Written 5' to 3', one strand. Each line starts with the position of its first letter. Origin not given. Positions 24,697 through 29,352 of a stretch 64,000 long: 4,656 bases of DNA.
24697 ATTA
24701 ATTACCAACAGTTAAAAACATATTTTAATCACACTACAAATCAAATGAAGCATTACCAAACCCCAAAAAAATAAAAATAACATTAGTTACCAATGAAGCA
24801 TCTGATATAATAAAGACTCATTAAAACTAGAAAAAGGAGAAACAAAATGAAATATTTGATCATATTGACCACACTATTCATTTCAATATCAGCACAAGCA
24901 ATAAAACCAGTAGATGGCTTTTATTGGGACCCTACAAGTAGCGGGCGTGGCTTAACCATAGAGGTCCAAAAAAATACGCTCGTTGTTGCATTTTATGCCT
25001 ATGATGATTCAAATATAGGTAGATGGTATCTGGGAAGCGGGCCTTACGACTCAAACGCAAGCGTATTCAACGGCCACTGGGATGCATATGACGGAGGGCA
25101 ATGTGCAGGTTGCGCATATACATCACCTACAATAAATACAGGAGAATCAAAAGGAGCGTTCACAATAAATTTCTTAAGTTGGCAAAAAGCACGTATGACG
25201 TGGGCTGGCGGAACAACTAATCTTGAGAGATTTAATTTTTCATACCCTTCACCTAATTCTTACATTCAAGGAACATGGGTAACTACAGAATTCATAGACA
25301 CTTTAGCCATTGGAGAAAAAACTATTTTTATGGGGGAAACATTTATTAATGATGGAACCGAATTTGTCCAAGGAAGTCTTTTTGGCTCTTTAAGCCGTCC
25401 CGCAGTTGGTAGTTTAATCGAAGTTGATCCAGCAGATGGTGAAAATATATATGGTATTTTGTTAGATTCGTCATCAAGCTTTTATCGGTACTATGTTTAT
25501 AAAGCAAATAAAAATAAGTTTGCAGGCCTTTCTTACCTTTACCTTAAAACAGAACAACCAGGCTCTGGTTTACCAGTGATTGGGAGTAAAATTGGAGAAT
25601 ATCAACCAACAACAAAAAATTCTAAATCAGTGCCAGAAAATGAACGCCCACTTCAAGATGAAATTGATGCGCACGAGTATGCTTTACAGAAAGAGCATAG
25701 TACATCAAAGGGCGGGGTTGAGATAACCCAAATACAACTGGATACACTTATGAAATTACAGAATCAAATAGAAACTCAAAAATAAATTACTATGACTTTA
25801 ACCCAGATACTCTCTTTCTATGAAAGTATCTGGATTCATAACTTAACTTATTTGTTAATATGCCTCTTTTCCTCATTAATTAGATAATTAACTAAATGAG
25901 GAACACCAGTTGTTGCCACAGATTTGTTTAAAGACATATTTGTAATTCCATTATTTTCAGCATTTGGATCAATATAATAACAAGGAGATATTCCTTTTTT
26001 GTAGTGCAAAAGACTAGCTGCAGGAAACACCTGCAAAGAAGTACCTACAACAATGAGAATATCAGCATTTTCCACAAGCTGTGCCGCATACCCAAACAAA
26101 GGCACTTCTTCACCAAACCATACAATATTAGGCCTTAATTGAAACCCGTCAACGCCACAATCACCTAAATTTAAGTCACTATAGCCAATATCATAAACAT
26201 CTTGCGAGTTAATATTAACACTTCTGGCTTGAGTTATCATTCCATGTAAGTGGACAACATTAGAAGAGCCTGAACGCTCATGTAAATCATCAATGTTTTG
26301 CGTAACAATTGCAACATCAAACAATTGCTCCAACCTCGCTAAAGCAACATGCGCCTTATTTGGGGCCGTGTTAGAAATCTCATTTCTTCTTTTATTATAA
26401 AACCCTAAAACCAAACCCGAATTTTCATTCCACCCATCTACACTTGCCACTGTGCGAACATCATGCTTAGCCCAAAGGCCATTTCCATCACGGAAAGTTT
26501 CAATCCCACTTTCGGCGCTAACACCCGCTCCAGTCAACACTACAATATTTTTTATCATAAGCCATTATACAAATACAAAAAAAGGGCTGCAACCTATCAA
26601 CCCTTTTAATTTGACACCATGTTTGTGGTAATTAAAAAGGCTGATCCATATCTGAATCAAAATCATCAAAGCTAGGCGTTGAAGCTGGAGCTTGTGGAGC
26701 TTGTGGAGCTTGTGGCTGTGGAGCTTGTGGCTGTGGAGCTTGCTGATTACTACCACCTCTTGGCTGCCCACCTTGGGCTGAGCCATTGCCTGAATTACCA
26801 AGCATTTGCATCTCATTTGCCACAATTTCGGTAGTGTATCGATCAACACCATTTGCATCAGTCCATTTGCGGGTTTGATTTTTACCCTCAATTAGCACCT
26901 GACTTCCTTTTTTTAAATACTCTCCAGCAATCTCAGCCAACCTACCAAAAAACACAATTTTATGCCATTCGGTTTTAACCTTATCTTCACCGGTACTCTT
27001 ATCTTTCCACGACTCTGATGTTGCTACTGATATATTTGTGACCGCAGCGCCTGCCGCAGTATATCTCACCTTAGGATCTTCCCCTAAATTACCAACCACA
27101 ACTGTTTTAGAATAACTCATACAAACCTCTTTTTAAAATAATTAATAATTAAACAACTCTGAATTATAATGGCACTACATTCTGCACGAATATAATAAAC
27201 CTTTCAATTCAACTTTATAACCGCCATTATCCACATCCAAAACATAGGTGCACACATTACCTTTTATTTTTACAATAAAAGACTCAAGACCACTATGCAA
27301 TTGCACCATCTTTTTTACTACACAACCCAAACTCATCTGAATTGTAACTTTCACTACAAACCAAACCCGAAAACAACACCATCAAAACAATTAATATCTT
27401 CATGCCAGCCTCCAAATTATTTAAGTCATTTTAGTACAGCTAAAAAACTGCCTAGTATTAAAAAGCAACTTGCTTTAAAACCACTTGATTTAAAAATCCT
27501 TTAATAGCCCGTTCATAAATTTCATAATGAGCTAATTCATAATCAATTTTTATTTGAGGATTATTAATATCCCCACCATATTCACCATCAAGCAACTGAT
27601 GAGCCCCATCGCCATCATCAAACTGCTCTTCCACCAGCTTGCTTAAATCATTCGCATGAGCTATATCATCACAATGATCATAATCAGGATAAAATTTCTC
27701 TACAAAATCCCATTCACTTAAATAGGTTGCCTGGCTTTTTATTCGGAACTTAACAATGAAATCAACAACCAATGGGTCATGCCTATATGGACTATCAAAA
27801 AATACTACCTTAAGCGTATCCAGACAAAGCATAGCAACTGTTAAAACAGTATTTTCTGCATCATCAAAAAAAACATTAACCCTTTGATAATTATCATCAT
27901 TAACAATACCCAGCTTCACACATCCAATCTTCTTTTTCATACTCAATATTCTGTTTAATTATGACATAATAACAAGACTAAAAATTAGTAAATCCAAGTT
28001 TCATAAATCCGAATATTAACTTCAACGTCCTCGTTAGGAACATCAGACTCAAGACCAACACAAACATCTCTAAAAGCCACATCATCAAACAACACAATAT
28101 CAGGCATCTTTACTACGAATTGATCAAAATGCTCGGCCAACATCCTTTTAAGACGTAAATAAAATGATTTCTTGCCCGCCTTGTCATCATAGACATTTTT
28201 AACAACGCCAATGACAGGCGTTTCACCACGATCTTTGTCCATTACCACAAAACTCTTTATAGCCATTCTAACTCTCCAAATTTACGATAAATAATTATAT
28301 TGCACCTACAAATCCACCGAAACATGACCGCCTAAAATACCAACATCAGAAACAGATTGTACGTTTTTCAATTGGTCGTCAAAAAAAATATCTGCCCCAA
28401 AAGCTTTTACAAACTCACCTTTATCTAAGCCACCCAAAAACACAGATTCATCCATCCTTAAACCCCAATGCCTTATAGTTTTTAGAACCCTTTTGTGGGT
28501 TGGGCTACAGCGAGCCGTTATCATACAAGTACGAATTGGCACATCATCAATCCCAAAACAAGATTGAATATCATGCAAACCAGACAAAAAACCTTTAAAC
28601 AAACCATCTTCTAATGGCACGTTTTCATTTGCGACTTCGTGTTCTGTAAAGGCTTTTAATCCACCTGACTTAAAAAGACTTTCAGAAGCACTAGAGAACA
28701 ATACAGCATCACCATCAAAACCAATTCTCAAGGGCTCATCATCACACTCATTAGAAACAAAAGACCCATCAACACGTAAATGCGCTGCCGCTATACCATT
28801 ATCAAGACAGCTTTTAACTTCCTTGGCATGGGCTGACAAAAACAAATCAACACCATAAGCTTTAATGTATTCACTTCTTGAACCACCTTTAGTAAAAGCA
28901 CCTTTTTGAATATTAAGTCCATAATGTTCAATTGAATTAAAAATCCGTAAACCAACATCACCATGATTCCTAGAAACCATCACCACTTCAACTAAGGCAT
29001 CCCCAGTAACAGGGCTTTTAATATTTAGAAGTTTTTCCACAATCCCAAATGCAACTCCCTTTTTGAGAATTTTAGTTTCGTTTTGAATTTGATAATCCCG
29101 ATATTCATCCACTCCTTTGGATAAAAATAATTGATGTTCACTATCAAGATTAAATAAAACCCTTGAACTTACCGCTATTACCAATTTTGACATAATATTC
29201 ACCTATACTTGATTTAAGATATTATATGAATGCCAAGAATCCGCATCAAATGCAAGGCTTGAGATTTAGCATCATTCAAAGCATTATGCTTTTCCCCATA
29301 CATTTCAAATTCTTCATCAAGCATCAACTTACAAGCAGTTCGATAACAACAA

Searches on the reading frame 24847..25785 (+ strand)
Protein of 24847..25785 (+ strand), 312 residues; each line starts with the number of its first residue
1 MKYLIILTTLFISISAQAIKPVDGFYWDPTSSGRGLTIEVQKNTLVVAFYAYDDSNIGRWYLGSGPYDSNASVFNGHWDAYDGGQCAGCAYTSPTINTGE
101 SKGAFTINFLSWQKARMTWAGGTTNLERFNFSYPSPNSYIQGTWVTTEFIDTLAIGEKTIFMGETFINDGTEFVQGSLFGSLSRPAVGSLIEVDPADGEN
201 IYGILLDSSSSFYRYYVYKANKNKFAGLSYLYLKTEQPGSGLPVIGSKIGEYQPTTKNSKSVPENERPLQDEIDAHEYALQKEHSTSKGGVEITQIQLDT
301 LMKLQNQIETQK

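Call 35: search_protein_families(library=phrogs, proteins=[window:24847-25785:+], max_evalue=0.001)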
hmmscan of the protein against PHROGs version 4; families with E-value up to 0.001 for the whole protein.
window:24847-25785:+ (312 aa): 0 families

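Call 51: search_protein_families(library=pfam, proteins=[window:24847-25785:+], max_evalue=0.01)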
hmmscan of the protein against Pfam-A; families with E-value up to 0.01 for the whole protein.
window:24847-25785:+ (312 aa): 0 families

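Call 64: search_protein_families(library=pfam, alignment_id=A1, max_evalue=0.01)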
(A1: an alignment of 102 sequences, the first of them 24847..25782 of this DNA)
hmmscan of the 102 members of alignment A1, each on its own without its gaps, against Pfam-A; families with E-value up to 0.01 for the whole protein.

A. member 1, window:24847-25782:+ (312 aa): 0 families

B. families by the number of members that match (of 102 scanned): 43 families (the first 25 are shown)
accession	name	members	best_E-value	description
PF13604.12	AAA_30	2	5e-34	AAA domain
PF13401.12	AAA_22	2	9.6e-05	AAA domain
PF06189.17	5-nucleotidase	1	2.8e-105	5'-nucleotidase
PF00268.27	Ribonuc_red_sm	1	8.1e-59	Ribonucleotide reductase, small chain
PF00437.27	T2SSE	1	2e-44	Type II/IV secretion system protein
PF16473.11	Rv2179c-like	1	1.4e-42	3'-5' exoribonuclease Rv2179c-like domain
PF02146.23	SIR2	1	6.2e-40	Sir2 family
PF00436.31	SSB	1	3.6e-36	Single-strand binding protein family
PF17975.6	RNR_Alpha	1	1.1e-24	Ribonucleotide reductase alpha domain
PF13245.12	AAA_19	1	1.1e-22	AAA domain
PF01145.31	Band_7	1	6.3e-17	SPFH domain / Band 7 family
PF21779.2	DUF6874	1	5.7e-16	Family of unknown function (DUF6874)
PF14490.11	HHH_RecD2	1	3.3e-15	ATP-dependent RecD2 DNA helicase HHH domain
PF21995.1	RNR-II_ins_dom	1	6e-14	B12-dependent ribonucleotide reductase, insertion domain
PF10979.13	DUF2786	1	1.3e-11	Protein of unknown function (DUF2786)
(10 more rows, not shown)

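Call 108: search_protein_families(library=ncbifam, alignment_id=A1, max_evalue=0.001)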
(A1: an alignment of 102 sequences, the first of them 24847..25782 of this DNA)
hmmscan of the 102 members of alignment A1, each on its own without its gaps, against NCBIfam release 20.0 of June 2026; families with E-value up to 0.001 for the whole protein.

A. member 1, window:24847-25782:+ (312 aa): 0 families

B. families by the number of members that match (of 102 scanned): 97 families (the first 25 are shown)
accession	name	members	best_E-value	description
TIGR01448.2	helicase_RecD2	1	5.4e-124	SF1B family DNA helicase RecD2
TIGR02505.1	RTPR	1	1.2e-97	ribonucleoside-triphosphate reductase, adenosylcobalamin-dependent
NF005550.0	PRK07209.1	1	2.7e-97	ribonucleotide-diphosphate reductase subunit beta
NF007186.0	PRK09614.1-5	1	2.3e-57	ribonucleotide-diphosphate reductase subunit beta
NF006533.0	PRK09010.1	1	8.5e-56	single-stranded DNA-binding protein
NF007184.0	PRK09614.1-3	1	3.3e-55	ribonucleotide-diphosphate reductase subunit beta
NF001753.0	PRK00481.1-3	1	1e-54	NAD-dependent protein deacylase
NF004357.0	PRK05733.1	1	3.3e-54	single-stranded DNA-binding protein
NF040867.1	prot_deacyl_CobB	1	5.4e-53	NAD-dependent protein deacetylase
NF005406.0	PRK06958.1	1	4.2e-50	single-stranded DNA-binding protein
TIGR00621.2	ssb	1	2e-49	single-stranded DNA-binding protein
NF006445.0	PRK08763.1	1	1.6e-48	single-stranded DNA-binding protein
NF001755.0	PRK00481.1-5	1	4.3e-48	Sir2 family NAD+-dependent deacetylase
NF010292.0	PRK13732.1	1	6.1e-45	single-stranded DNA-binding protein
NF007755.0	PRK10436.1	1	1.5e-41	type II secretion system protein GspE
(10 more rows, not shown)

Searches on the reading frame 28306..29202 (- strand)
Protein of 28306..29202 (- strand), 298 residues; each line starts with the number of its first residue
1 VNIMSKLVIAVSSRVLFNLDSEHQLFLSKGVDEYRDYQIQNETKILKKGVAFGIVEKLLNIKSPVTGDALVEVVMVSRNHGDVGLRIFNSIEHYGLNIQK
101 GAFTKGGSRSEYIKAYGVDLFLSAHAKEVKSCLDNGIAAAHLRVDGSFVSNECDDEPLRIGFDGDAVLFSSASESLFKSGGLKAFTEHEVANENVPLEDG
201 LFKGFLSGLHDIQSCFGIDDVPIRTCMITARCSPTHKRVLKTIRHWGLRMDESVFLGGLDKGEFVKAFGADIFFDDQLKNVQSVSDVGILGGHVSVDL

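Call 36: search_protein_families(library=phrogs, proteins=[window:28306-29202:-], max_evalue=0.001)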
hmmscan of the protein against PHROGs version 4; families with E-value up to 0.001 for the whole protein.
window:28306-29202:- (298 aa): 0 families

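Call 51: search_protein_families(library=pfam, proteins=[window:28306-29202:-], max_evalue=0.01)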
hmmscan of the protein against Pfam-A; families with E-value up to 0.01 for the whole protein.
window:28306-29202:- (298 aa): 1 family
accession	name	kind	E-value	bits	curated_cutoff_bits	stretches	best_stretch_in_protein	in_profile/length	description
PF06189.17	5-nucleotidase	-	2.8e-105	351.9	28.2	1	3-295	5-296/302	5'-nucleotidase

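Call 109: find_related_loci(query=window:28306-29202:-, collection=genome_contigs, flank=2000)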
Query window:28306-29202:- (298 aa) in genome_contigs; peptide patterns used: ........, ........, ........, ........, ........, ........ (x = any residue, [..] = any of these).
600 stretches matched a pattern (row limit reached: there are more); 583 encode a relative of the query (tblastn E <= 1e-3); the best 80 are kept; 80 distinct loci.
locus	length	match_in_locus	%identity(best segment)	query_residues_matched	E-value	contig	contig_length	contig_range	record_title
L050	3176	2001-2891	57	7-294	1e-109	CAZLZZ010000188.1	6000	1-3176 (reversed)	MAG TPA_asm: uncultured Alcanivoracaceae bacterium isolate binchicken_co53_113 genome assembly, contig: NODE_10032_lengt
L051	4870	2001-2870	53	7-295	2e-103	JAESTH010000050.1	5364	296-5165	MAG: Alcanivoracaceae bacterium isolate NORP309 CoAssembly_273583, whole genome shotgun sequence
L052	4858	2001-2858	55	7-295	6e-103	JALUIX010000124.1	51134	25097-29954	MAG: Lysobacterales bacterium isolate S144_metabat1_scaf2bin.027 S144_NODE_62_length_51134_cov_1.817221, whole genome sh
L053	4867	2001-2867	53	1-295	3e-100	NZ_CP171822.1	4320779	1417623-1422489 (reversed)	Marinicella sp. W31 chromosome, complete genome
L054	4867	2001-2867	55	7-294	2e-99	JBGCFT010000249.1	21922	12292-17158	MAG: Marinicellaceae bacterium isolate SGMAG-14 contig249, whole genome shotgun sequence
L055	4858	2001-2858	53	6-294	2e-98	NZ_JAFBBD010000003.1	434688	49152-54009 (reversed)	Spongiibacter marinus strain DSM 17750 Ga0415252_03, whole genome shotgun sequence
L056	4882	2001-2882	52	1-294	3e-98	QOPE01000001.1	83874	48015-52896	MAG: SAR86 cluster bacterium isolate MED-G82 SAR86-MED-G82-C1, whole genome shotgun sequence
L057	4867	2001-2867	52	2-294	1e-96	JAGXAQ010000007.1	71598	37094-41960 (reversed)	MAG: Proteobacteria bacterium isolate REEB80 contig-150_294, whole genome shotgun sequence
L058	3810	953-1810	52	2-294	1e-96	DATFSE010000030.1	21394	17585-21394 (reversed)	MAG TPA_asm: Casimicrobiaceae bacterium isolate SMAG_U9376 k141_5170436, whole genome shotgun sequence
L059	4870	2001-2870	51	2-295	2e-96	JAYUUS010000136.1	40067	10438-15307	MAG: Rhodanobacteraceae bacterium isolate GL122_UP_metabinner_5 GL122_UP_metabinner_5_135, whole genome shotgun sequence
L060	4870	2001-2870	52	1-295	2e-96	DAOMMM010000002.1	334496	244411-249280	MAG TPA_asm: Methylophilus sp. isolate AMR_MDS_4820 NODE_2_length_334496_cov_11.101785, whole genome shotgun sequence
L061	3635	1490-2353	51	2-295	5e-96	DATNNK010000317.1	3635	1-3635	MAG TPA_asm: Casimicrobiaceae bacterium isolate SMAG_U11503 k141_429634, whole genome shotgun sequence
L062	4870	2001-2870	52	6-294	6e-95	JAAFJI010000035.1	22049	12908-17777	MAG: Betaproteobacteria bacterium isolate bin41.metabat.b16b17b19.074 WN_Betaproteobacteria_3_scaffold_36, whole genome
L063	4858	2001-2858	52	2-294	1e-94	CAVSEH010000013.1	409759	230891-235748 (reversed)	MAG: uncultured beta proteobacterium isolate MFD02134.bin.2.38 genome assembly, contig: contig_20341, whole genome shotg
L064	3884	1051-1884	51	2-285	9e-94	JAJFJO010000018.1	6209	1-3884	MAG: Gammaproteobacteria bacterium isolate OFTM90 OFTM90_17, whole genome shotgun sequence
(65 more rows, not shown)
